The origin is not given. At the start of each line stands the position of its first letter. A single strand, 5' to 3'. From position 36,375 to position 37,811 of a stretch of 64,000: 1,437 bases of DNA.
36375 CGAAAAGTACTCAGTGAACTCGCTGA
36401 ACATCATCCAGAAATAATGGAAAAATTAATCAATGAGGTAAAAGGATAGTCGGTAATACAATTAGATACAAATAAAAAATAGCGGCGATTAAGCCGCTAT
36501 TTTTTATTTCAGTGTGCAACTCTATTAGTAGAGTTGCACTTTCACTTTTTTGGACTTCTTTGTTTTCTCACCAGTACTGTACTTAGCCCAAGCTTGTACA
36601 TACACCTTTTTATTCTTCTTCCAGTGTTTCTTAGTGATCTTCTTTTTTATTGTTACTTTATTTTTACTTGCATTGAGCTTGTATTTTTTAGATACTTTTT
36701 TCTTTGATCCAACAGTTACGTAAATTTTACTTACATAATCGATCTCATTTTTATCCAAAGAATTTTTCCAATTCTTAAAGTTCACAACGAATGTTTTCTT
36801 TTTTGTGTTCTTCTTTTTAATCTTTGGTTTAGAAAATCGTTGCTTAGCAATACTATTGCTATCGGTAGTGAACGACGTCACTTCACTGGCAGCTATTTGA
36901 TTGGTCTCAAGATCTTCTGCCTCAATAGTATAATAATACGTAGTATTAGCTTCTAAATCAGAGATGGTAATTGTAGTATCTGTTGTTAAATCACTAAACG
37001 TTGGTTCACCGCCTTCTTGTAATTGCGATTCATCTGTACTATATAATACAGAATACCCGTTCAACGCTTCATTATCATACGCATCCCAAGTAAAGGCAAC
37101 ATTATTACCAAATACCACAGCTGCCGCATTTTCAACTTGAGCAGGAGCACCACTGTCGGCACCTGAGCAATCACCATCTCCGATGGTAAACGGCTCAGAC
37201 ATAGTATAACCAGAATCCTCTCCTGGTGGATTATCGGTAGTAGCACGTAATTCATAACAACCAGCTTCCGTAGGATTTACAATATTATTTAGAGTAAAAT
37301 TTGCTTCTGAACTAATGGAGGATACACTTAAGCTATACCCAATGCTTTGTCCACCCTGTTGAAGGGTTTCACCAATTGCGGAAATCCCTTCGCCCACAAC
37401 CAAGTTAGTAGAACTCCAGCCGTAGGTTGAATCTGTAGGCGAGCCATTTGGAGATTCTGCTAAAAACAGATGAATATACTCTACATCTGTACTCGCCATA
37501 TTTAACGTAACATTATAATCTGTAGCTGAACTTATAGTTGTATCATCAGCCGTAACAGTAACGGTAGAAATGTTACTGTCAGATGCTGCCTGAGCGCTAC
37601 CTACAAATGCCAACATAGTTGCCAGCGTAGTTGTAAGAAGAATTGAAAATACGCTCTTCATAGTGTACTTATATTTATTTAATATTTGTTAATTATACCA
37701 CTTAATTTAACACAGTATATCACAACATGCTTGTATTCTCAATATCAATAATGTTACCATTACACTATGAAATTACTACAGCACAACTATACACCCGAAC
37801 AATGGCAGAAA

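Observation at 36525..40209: Family of four secreted proteins sharing a lysine-rich FN3-like module fused to different extracellular domains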

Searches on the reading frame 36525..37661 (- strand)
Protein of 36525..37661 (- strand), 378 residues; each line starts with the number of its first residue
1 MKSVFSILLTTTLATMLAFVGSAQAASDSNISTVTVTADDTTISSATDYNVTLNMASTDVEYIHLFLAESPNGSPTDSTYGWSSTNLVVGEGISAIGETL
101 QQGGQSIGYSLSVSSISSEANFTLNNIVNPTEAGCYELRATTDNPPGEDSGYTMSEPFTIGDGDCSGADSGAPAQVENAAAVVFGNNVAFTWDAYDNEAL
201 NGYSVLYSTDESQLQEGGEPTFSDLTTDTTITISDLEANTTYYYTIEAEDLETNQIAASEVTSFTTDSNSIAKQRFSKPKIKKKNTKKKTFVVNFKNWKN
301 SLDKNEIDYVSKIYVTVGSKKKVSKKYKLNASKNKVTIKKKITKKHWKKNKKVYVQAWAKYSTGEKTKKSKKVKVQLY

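Call 3: search_protein_families(library=pfam, proteins=[window:36525-37661:-], max_evalue=1)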
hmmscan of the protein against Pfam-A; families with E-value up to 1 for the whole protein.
window:36525-37661:- (378 aa): 5 families
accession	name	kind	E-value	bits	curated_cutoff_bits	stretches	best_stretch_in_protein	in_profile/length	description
PF16656.11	Pur_ac_phosph_N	-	1.1e-06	29.5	30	1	186-266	13-93/93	Purple acid Phosphatase, N-terminal domain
PF00041.27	fn3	-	2.9e-05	24.6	25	1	185-263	13-82/84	Fibronectin type III domain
PF01873.23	eIF-5_eIF-2B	-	0.013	15.8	27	1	271-343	6-81/117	Domain found in IF2B/IF5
PF25788.1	Ig_Rha78A_N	-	0.029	15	27.4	1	188-266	20-101/105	Rha78A-like, N-terminal immunoglobulin domain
PF16578.11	IL17R_fnIII_D2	-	0.46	11.4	29.7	0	278-359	6-89/105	Interleukin 17 receptor D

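Call 13: find_homologous_proteins(query=window:36525-37661:-)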
Query window:36525-37661:- (378 aa): 1 proteins with E <= 0.001 among 4193 candidates.
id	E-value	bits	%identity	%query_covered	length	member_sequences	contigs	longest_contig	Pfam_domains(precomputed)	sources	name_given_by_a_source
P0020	1.9e-239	812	100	100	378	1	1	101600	PF16656.12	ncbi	-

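Call 66: search_protein_families(library=ncbifam, proteins=[window:36525-37661:-], max_evalue=0.1)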
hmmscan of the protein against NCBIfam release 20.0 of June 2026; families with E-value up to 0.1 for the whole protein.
window:36525-37661:- (378 aa): 3 families
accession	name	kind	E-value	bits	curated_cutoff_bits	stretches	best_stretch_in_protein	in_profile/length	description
TIGR00311.1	aIF-2beta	equivalog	0.017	15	137.65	1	269-357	16-96/133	translation initiation factor IF-2 subunit beta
NF003067.0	PRK03988.1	equivalog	0.024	14.5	129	1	269-360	21-104/138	translation initiation factor IF-2 subunit beta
NF001322.0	PRK00258.3-6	equivalog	0.07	12.5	285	0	260-351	70-163/272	shikimate dehydrogenase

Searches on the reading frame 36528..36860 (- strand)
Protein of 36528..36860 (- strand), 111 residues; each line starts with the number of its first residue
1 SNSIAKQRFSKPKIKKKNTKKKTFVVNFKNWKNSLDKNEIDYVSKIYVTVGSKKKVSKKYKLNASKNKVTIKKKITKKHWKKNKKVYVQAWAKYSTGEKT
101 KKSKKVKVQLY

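Call 42: predict_structure(alignment_id=A5)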
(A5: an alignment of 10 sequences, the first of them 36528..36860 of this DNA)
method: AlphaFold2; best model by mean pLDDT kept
length: 111 residues; sequences in the alignment: 10
mean_pLDDT: 55.0   pTM: 0.42
mean pLDDT of the five models: 55.0, 50.3, 49.4, 48.3, 44.8
residues with pLDDT >= 90: 0; 70-90: 0; 50-70: 96; < 50: 15
segments of 3 or more residues with pLDDT < 50: 1-5, 97-105
pLDDT, mean of each block of 10 residues (from residue 1): 47 58 61 54 55 57 61 60 55 48 49 54
secondary structure, 60 per line:
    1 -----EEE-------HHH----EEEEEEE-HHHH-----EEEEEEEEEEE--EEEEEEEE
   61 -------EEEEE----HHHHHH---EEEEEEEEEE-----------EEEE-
elements in order: E6-8 E23-29 H31-34 E40-50 E53-60 E68-72 H77-82 E86-95 E107-110

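Call 44: search_protein_representatives(alignment_id=A5)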
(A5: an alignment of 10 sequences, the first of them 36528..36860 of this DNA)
Query: 10 sequences, 106 profile positions. Proteins with E-value up to 0.001 (for the whole library): 3037; up to 1e-10: 583; up to 1e-30: 34. The best 150 are listed.
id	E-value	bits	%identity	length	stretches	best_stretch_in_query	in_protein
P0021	2.8e-61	220.8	-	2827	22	18-87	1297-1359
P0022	2.8e-55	201.5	-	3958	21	62-104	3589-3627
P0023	1.5e-53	195.9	-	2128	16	15-92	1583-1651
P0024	6.7e-52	190.6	-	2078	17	13-90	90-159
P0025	7.0e-52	190.6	-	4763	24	52-100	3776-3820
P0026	1.2e-51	189.8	-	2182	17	21-101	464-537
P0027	4.2e-48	178.4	-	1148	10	14-96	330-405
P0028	2.9e-47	175.7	-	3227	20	63-103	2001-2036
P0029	4.7e-47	175.0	-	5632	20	59-96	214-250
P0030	1.7e-46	173.2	-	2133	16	7-103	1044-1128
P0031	4.6e-45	168.6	-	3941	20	19-88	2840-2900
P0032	2.8e-44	166.1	-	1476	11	18-104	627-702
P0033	6.9e-42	158.4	-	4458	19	66-103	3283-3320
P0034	9.9e-42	157.9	-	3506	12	25-95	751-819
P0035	8.9e-41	154.8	-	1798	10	2-98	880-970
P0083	1.5e-24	102.7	-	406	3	6-101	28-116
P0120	9.5e-22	93.7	-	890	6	60-98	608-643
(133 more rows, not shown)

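Call 46: fold_search(model_id=the predicted structure, library=pdb)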
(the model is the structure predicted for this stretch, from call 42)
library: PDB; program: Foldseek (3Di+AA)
matches with E <= 10: 331; with E <= 0.001: 0
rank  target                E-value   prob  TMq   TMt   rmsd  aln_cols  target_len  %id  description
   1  8t24                  3.3e-01  0.38  0.39  0.12   7.3       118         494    7  Crystal Structure of Porphyromonas gingivalis Sialidase (PG_0352)- Fructose bound in CBM (released 2023-10-04)
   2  5l9t_L                4.2e-01  0.15  0.31  0.24  15.4       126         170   18  Model of human Anaphase-promoting complex/Cyclosome (APC/C-CDH1) with E2 UBE2S poised for polyubiquitination where UBE (released 2016-10-26)
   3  1gny_A                4.9e-01  0.15  0.31  0.25   7.3       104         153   10  xylan-binding module CBM15 (released 2001-11-29)
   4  2ii7_C                5.5e-01  0.30  0.37  0.38   5.2       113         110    9  Anabaena sensory rhodopsin transducer (released 2007-03-20)
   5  5khr_L                5.5e-01  0.23  0.35  0.25   5.3       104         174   16  Model of human Anaphase-promoting complex/Cyclosome complex (APC15 deletion mutant) in complex with the E2 UBE2C/UBCH1 (released 2016-08-24)
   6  7vrp_A                6.2e-01  0.18  0.36  0.13   9.6       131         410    7  Structure of infectious bursal disease virus Gx strain (released 2022-03-30)
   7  7t0r_G                6.6e-01  0.47  0.45  0.51   5.3       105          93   10  Crystal structure of the anti-CD4 adnectin 6940_B01 as a complex with the extracellular domains of CD4 and ibalizumab  (released 2022-01-12)
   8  5l9u_L                7.0e-01  0.15  0.31  0.23   7.8        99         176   20  Model of human Anaphase-promoting complex/Cyclosome (APC/C-CDH1) with a cross linked Ubiquitin variant-substrate-UBE2C (released 2016-09-14)
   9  7jxu_C                7.4e-01  0.25  0.41  0.47   6.6       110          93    9  Structure of monobody 32 human MLKL pseudokinase domain complex (released 2021-03-10)
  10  4z14_F                7.8e-01  0.13  0.31  0.12   7.4       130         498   12  Recombinantly expressed latent aurone synthase (polyphenol oxidase) (released 2016-06-29)
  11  4y6x_C                7.8e-01  0.08  0.29  0.24  13.4       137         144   11  Structure of Tobacco streak virus coat protein at 2.1 Angstroms resolution (C2 crystal form) (released 2016-01-20)
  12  2ii7_A                8.3e-01  0.20  0.36  0.36   6.9       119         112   11  Anabaena sensory rhodopsin transducer (released 2007-03-20)
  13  3pvm_B                8.3e-01  0.18  0.33  0.05   6.0       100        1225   10  Structure of Complement C5 in Complex with CVF (released 2011-01-19)
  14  8vsd_E                8.7e-01  0.09  0.31  0.15  13.9       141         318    6  avb8/L-TGF-b1/GARP (released 2024-09-11)
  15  8f0m_B                9.3e-01  0.47  0.48  0.56   4.8       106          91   12  Monobody 12D5 bound to KRAS(G12D) (released 2023-07-19)
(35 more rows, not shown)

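Call 48: search_protein_families(library=pfam, proteins=[P0083, P0120], max_evalue=0.001)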
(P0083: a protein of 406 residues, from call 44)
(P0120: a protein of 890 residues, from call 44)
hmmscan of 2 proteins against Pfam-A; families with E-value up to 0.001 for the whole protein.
P0083 (406 aa): 6 families
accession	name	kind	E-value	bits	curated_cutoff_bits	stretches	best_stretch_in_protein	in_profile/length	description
PF00041.27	fn3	-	6.7e-21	74.7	25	3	28-114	2-82/84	Fibronectin type III domain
PF25788.1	Ig_Rha78A_N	-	6.2e-14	52.6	27.4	1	246-313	33-101/105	Rha78A-like, N-terminal immunoglobulin domain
PF18962.6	Por_Secre_tail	-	2.6e-11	44.1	27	1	331-404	2-75/75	Secretion system C-terminal sorting domain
PF16656.11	Pur_ac_phosph_N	-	2.4e-10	41.3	30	0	230-309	8-92/93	Purple acid Phosphatase, N-terminal domain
PF16893.11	fn3_2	-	3.3e-08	34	27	1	224-298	4-76/89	Fibronectin type III domain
PF21605.3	CRLF2-like_D2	-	3.2e-05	24.4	27.3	0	268-313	42-87/94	Cytokine receptor-like factor 2-like, D2 domain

P0120 (890 aa): 8 families
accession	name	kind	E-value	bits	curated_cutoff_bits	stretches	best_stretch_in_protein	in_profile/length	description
PF00041.27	fn3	-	1.5e-74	246.7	25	6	93-162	8-83/84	Fibronectin type III domain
PF16656.11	Pur_ac_phosph_N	-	1.4e-16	61.2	30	0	753-808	44-93/93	Purple acid Phosphatase, N-terminal domain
PF15990.10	UPF0767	-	1e-12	48.5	27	0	570-600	2-32/83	UPF0767 family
PF07691.17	PA14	-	4.7e-09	36.6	24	0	278-316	75-126/147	PA14 domain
PF16383.10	DUF4992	-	5.8e-09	36.4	29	0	815-841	57-83/183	Domain of unknown function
PF25059.1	FN3_DSCAM-DSCAML_C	-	5.6e-07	30.2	39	0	447-478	42-73/89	DSCAM/DSCAML C-terminal Fn3-like domain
PF24489.1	Ig_J_second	-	3.8e-06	27.3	27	0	114-157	43-87/105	Tip attachment protein J second Ig-like domain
PF23376.1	Fn3_VIN3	-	0.00016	22.6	33.9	0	443-474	53-84/99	VIN3-like, fibronectin type-III domain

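Call 75: search_solved_structures(query=window:36528-36860:-, max_evalue=10, show_alignments=1)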
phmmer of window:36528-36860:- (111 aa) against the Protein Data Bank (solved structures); distinct sequences matched with E-value up to 10: 2.
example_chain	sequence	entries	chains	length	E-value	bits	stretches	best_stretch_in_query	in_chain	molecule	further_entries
4dr0_A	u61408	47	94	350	0.69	13.5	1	10-67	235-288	Ribonucleoside-diphosphate reductase subunit beta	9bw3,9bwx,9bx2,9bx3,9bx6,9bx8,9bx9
7whf_G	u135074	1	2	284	2.2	11.8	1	29-84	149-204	Heimdallarchaeota Gelsolin domain-containing protein 2DGel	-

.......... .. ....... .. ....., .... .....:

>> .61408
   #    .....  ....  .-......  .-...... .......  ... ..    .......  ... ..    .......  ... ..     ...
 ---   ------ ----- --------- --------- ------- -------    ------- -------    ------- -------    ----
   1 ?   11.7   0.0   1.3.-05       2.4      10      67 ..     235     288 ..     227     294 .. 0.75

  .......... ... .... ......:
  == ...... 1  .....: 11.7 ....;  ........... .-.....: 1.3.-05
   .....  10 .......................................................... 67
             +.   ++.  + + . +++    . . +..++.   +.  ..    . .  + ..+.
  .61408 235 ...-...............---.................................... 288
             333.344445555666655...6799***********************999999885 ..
